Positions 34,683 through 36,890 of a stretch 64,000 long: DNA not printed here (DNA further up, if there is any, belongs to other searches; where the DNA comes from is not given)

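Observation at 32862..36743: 1293-aa secreted protein combining fascin-like beta-trefoil repeats, a Vps62-like domain, a jacalin-like lectin domain and a long amphipathic-helical C-terminus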

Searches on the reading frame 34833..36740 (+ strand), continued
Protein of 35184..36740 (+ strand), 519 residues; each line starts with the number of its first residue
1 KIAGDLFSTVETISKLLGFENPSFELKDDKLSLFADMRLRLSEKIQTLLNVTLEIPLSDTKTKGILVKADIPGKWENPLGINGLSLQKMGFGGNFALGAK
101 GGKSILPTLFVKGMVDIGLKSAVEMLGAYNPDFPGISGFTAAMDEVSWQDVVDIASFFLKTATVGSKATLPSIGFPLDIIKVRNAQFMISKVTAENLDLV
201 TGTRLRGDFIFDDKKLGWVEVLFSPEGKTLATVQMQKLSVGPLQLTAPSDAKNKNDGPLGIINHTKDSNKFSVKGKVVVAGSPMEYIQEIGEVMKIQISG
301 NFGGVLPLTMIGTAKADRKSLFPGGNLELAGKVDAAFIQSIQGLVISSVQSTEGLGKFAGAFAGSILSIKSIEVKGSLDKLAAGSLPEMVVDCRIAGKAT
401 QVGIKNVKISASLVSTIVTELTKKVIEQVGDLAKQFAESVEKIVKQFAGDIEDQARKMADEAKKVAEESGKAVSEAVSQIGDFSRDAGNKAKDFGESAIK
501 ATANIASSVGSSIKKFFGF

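Call 51: fold_search(model_id=the predicted structure, library=pdb)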
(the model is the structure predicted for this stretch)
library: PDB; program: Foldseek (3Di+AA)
matches with E <= 10: 367; with E <= 0.001: 0
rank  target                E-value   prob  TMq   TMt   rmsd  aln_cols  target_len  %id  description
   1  7n6g_4E               1.2e-02  0.10  0.09  0.07  35.7       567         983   11  C1 of central pair (released 2022-05-18)
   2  9jvq_A                8.6e-02  0.47  0.14  0.25  17.7       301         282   10  Yeast Mitochondrial PORIN complex (released 2025-08-13)
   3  8bgm_B                2.0e-01  0.02  0.06  0.08  24.8       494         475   11  Crystal structure of the OrfX1-OrfX3 complex from the PMP1 neurotoxin gene cluster (released 2022-12-07)
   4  5jdp_MODEL_1_A        2.6e-01  0.41  0.13  0.25  18.0       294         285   11  E73V mutant of the human voltage-dependent anion channel (released 2016-08-10)
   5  9bdt_A                3.0e-01  0.23  0.16  0.04  18.6       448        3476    9  Apolipoprotein B 100 bound to LDL receptor and legobody (released 2024-12-25)
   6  5nop_A                3.3e-01  0.10  0.11  0.16  23.1       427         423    6  Structure of Mojiang virus attachment glycoprotein (released 2017-07-19)
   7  3u1w_A                3.8e-01  0.38  0.13  0.30  19.6       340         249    8  Crystal structure of a Calcium binding protein (BDI_1975) from Parabacteroides distasonis ATCC 8503 at 2.00 A resoluti (released 2012-01-25)
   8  6xn2_A                4.0e-01  0.06  0.08  0.13  22.8       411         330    8  Crystal structure of the GH43_1 enzyme from Xanthomonas citri complexed with xylotriose (released 2020-12-02)
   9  7zm5_A                4.1e-01  0.06  0.09  0.12  24.1       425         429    8  Structure of Mossman virus receptor binding protein (released 2023-09-13)
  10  5nop_B                4.6e-01  0.10  0.12  0.16  22.7       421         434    8  Structure of Mojiang virus attachment glycoprotein (released 2017-07-19)
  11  9a3c_MODEL_1_A        4.6e-01  0.03  0.08  0.07  30.3       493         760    8  Model of E. coli Fiu by in-cell photo-crosslinking MS and deep learning (released 2023-02-24)
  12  7ssh_U                4.6e-01  0.03  0.06  0.09  23.3       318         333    8  Single chain trimer HLA-A*02:01 (Y108A) with HPV.16 E7 peptide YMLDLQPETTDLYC (released 2022-11-23)
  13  7zm5_B                4.8e-01  0.04  0.08  0.11  24.2       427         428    8  Structure of Mossman virus receptor binding protein (released 2023-09-13)
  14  5bq7_B                4.8e-01  0.02  0.05  0.10  20.4       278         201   12  Crystal structure of chikungunya virus-human Fab 5F-10 fragment (released 2015-11-18)
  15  6xn0_B                5.0e-01  0.04  0.07  0.11  23.4       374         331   10  Crystal structure of GH43_1 enzyme from Xanthomonas citri (released 2020-12-02)
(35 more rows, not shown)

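Call 56: find_encoding_contigs(protein=P0046, flank=10000, max_places=2)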
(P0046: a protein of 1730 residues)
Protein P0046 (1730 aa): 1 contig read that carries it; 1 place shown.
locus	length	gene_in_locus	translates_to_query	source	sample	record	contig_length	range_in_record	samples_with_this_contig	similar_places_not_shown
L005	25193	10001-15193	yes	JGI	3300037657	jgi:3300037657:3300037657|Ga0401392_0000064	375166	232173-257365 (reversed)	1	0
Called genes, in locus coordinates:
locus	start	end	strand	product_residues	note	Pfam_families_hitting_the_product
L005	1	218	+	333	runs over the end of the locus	PF01544:CorA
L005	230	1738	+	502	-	-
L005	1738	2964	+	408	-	-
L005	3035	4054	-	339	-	PF03372:Exo_endo_phos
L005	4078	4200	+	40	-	-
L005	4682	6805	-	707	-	PF08495:FIST, PF10442:FIST_C, PF00211:Guanylate_cyc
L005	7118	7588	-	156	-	PF12796:Ank_2, PF13637:Ank_4 (weak), PF00023:Ank (weak), PF13637:Ank_4 (weak), PF13857:Ank_5 (weak), PF00023:Ank, PF13606:Ank_3 (weak), PF13637:Ank_4 (weak)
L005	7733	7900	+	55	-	-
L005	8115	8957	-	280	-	PF13489:Methyltransf_23 (weak), PF01209:Ubie_methyltran, PF08241:Methyltransf_11, PF08242:Methyltransf_12, PF13649:Methyltransf_25, PF13847:Methyltransf_31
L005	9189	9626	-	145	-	PF13489:Methyltransf_23 (weak), PF13847:Methyltransf_31, PF13649:Methyltransf_25, PF08241:Methyltransf_11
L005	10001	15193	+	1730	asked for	PF19193:Tectonin, PF06229:FRG1 (faint), PF25490:DUF7910 (faint), PF06101:Vps62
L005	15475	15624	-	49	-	-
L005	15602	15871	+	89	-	-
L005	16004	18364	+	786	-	PF13802:Gal_mutarotas_2, PF01055:Glyco_hydro_31_2nd, PF21365:Glyco_hydro_31_3rd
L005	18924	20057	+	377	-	PF13173:AAA_14, PF13635:DUF4143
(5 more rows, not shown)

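Call 66: search_solved_structures(query=A7, max_evalue=10, show_alignments=0)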
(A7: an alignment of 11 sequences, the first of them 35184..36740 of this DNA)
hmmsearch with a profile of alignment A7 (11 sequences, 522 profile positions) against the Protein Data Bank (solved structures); distinct sequences matched with E-value up to 10: 50.
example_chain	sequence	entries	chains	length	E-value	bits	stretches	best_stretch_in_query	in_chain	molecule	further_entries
4uos_A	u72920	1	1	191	4e-06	28.9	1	412-506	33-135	DESIGNED HELICAL BUNDLE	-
4tql_A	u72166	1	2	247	0.0025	19.7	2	412-520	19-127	Three helix bundle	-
5cwg_A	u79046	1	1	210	0.0031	19.4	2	411-500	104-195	Designed helical repeat protein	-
2l7n_A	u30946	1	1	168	0.02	16.7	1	412-503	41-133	Talin-1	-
9uc5_A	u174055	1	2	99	0.035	15.9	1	414-497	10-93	GPX62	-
9hx4_F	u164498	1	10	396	0.14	14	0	392-504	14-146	Apolipoprotein A-IV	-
9cfs_A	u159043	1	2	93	0.14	13.9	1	420-493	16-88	Long regulatory protein rop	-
7zgj_C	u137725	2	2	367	0.18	13.6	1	399-481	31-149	65 kDa invariant surface glycoprotein, putative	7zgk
3s84_A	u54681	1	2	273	0.18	13.5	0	414-502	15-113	Apolipoprotein A-IV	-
2mra_A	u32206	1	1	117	0.21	13.3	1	381-472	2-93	De novo designed protein OR459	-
8g9k_A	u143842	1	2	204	0.21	13.3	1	412-518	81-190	THR2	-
9lm8_A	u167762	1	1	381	0.28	12.9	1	414-507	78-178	bvFP-Pfr21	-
6agz_A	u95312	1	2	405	0.38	12.5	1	453-503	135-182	Old Yellow Enzyme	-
6e1r_A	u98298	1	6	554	0.4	12.4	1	214-297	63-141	Tailspike protein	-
5yl9_A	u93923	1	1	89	0.43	12.3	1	456-514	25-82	Spike glycoprotein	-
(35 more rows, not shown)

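Call 67: search_protein_families(library=pfam, alignment_id=A7, max_evalue=10)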
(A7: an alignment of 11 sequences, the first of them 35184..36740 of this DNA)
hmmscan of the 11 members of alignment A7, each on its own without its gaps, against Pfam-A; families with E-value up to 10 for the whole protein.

A. member 1, window:35184-36740:+ (519 aa): 11 families
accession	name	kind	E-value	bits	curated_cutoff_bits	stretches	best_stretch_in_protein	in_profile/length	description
PF20572.3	DUF6781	-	0.00019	21.8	27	1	422-511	112-201/213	Family of unknown function (DUF6781)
PF09602.15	PhaP_Bmeg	-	0.00043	20.7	28.3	1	418-509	31-122/168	Polyhydroxyalkanoic acid inclusion protein (PhaP_Bmeg)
PF01442.23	Apolipoprotein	-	0.0025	18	90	1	420-493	59-176/190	Apolipoprotein A1/A4/E domain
PF06911.18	Senescence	-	0.0039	17.6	24.6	1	414-515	59-128/184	Senescence domain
PF09361.15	Phasin_2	-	0.0048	17.5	24.9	1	419-507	4-94/100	Phasin protein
PF11101.13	DUF2884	-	0.049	13.7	30.6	1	410-467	146-203/228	Protein of unknown function (DUF2884)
PF01509.24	TruB_N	-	0.065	14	27.3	1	366-455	3-92/149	TruB family pseudouridylate synthase (N terminal domain)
PF07464.16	ApoLp-III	-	0.089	13.4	36.3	1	418-481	4-75/146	Apolipophorin-III precursor (apoLp-III)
PF04883.17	HK97-gp10_like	-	0.14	13.5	21.4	1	423-460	1-38/78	Bacteriophage HK97-gp10, putative tail-component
PF19891.5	DUF6364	-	0.57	11.1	27.3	0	421-448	9-36/70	Family of unknown function (DUF6364)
PF12732.12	YtxH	-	1.7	9.6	37.5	0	444-464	30-68/71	YtxH-like protein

B. families by the number of members that match (of 11 scanned): 34 families (the first 25 are shown)
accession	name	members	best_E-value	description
PF09361.15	Phasin_2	3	0.0048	Phasin protein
PF12732.12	YtxH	3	1.7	YtxH-like protein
PF20572.3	DUF6781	2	0.00019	Family of unknown function (DUF6781)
PF01442.23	Apolipoprotein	2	0.0025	Apolipoprotein A1/A4/E domain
PF06911.18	Senescence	2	0.0039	Senescence domain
PF07464.16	ApoLp-III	2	0.015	Apolipophorin-III precursor (apoLp-III)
PF09602.15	PhaP_Bmeg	1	0.00043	Polyhydroxyalkanoic acid inclusion protein (PhaP_Bmeg)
PF11740.13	KfrA_N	1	0.016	Plasmid replication region DNA-binding N-term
PF05802.16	SctB2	1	0.028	SPI-2 type 3 secretion system translocon protein SctB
PF07946.19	CCDC47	1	0.036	PAT complex subunit CCDC47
PF21691.2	LDL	1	0.041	Alpha-galactosyl binding lectin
PF11101.13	DUF2884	1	0.049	Protein of unknown function (DUF2884)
PF20256.3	MoCoBD_2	1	0.057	Molybdopterin cofactor-binding domain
PF01509.24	TruB_N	1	0.065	TruB family pseudouridylate synthase (N terminal domain)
PF18185.7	STALD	1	0.073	Sir2- and TIR-associating SLOG family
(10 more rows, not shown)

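Call 73: find_related_loci(query=A2, collection=genome_contigs, flank=6000)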
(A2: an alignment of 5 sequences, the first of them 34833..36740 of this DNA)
Query A2 (636 aa) in genome_contigs; peptide patterns used: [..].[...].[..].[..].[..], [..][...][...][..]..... (x = any residue, [..] = any of these).
92 stretches matched a pattern; 4 encode a relative of the query (tblastn E <= 1e-3); 4 distinct loci.
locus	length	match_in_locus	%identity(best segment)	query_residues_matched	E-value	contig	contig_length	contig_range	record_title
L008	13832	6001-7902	81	1-636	0e+0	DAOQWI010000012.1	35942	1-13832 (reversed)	MAG TPA_asm: Candidatus Ozemobacteraceae bacterium isolate AMR_MDS_1066 NODE_1374_length_35942_cov_8.968150, whole genom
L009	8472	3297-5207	45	1-633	0e+0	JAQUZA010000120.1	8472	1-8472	MAG: Candidatus Riflebacteria bacterium isolate STD2_25 NODE_34046_length_8472_cov_3.036788_Sandtown_D2, whole genome sh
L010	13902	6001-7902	39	1-634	1e-145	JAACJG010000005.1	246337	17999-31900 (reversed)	MAG: Candidatus Rifleibacterium amylolyticum isolate CH46 Scaffold04, whole genome shotgun sequence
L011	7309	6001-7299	39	3-440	1e-91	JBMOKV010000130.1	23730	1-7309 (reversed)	MAG: Candidatus Rifleibacteriota bacterium isolate Betzabe_MAG007 MAG007_130, whole genome shotgun sequence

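Call 74: search_dna_similar(query=window:35184-36740:+, collection=phages, mode=protein, max_evalue=0.001, max_rows=10)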
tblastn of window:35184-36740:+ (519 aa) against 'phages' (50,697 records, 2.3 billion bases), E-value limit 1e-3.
No match.

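Call 75: search_dna_similar(query=window:35184-36740:+, collection=plasmids, mode=protein, max_evalue=0.001, max_rows=10)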
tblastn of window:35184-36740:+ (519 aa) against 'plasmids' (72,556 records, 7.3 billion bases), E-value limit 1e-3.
No match.

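Call 78: list_cluster_members(proteins=[P0045, P0051, P0044, P0048, P0059, P0061, P0064, P0070, P0074, P0053])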
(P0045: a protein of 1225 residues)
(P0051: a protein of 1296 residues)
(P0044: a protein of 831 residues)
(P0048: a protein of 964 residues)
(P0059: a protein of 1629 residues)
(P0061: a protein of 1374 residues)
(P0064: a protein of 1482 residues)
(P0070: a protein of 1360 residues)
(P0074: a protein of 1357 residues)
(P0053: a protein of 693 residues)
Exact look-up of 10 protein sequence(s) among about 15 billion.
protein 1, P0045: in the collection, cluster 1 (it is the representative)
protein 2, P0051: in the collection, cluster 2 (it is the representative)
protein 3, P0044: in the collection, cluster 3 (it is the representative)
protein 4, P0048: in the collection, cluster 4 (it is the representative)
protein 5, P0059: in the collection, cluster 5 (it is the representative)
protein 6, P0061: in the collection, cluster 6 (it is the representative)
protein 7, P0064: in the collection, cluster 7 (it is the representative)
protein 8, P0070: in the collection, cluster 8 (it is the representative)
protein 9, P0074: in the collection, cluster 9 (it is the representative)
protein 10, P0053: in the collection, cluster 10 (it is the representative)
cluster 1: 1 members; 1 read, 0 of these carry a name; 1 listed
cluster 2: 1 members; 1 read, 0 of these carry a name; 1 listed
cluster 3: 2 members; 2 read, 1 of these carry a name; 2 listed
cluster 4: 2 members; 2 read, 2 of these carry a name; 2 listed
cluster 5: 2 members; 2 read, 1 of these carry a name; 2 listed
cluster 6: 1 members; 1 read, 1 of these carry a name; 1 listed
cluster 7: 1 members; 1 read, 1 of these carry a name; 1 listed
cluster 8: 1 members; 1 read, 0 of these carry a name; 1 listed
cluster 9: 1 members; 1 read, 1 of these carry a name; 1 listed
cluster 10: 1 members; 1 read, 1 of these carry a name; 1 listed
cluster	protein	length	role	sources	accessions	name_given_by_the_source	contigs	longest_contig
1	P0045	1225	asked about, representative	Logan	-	-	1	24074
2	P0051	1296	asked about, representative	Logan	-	-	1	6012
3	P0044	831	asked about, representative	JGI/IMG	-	hypothetical protein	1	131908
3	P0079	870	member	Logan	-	-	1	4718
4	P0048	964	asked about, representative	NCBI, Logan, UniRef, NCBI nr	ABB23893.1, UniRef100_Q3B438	hypothetical protein Plut_1031 [Pelodictyon luteolum DSM 273] | Uncharacterized protein n=2 Tax=Pelodictyon luteolum TaxID=1100 RepID=Q3B438_CHLL3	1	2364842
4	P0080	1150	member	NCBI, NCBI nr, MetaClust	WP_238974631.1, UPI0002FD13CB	Vps62-related protein [Pelodictyon luteolum] | status=active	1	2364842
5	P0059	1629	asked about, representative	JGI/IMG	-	hypothetical protein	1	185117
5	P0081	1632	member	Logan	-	-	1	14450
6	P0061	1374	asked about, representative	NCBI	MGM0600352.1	MAG: DUF4214 domain-containing protein [Candidatus Rifleibacteriota bacterium]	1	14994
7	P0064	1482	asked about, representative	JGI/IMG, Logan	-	hypothetical protein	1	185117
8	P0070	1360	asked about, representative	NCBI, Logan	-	-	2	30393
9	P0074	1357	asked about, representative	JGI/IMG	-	hypothetical protein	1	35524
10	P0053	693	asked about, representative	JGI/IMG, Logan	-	hypothetical protein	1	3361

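Call 79: find_encoding_contigs(protein=P0059, flank=10000, max_places=2)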
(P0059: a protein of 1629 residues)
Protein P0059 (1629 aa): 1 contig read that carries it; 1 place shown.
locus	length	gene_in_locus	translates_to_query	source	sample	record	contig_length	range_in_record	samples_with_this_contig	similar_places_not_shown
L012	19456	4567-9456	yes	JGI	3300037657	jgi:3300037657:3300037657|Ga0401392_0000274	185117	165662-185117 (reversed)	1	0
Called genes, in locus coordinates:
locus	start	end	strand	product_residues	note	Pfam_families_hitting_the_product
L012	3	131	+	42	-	?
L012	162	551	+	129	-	-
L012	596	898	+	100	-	-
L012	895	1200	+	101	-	PF21716:dnstrm_HI1420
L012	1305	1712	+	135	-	-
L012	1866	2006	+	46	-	-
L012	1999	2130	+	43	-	-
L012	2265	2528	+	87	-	-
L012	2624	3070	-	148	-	-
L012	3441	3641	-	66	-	-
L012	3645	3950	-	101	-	PF04365:BrnT_toxin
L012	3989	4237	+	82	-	-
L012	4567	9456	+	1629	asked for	PF19193:Tectonin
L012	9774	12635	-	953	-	PF07228:SpoIIE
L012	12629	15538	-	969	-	PF00672:HAMP (weak), PF07228:SpoIIE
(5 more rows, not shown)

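Call 80: find_encoding_contigs(protein=P0080, flank=8000, max_places=1)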
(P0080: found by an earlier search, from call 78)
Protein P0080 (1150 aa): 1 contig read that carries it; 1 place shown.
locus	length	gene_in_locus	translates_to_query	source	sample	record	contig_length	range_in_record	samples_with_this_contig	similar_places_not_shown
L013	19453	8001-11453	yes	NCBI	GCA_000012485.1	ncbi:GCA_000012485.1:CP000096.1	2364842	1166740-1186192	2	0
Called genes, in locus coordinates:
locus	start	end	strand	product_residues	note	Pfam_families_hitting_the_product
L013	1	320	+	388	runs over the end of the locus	-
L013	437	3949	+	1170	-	PF06101:Vps62 (weak)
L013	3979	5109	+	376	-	PF09394:Inhibitor_I42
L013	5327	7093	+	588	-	PF07719:TPR_2 (faint), PF13428:TPR_14 (faint), PF00263:Secretin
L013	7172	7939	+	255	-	PF14023:Bestrophin-like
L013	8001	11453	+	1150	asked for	PF06101:Vps62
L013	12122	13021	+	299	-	PF00561:Abhydrolase_1, PF12697:Abhydrolase_6, PF03096:Ndr (weak)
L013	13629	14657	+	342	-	PF09084:NMT1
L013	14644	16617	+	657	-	PF02743:dCache_1, PF22673:MCP-like_PDC_1, PF17201:Cache_3-Cache_2 (weak), PF00672:HAMP, PF07228:SpoIIE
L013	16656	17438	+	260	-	PF12974:Phosphonate-bd (weak), PF00497:SBP_bac_3, PF10613:Lig_chan-Glu_bd (weak)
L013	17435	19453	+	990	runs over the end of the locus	PF09084:NMT1 (faint), PF00497:SBP_bac_3, PF10613:Lig_chan-Glu_bd (weak), PF00497:SBP_bac_3, PF00528:BPD_transp_1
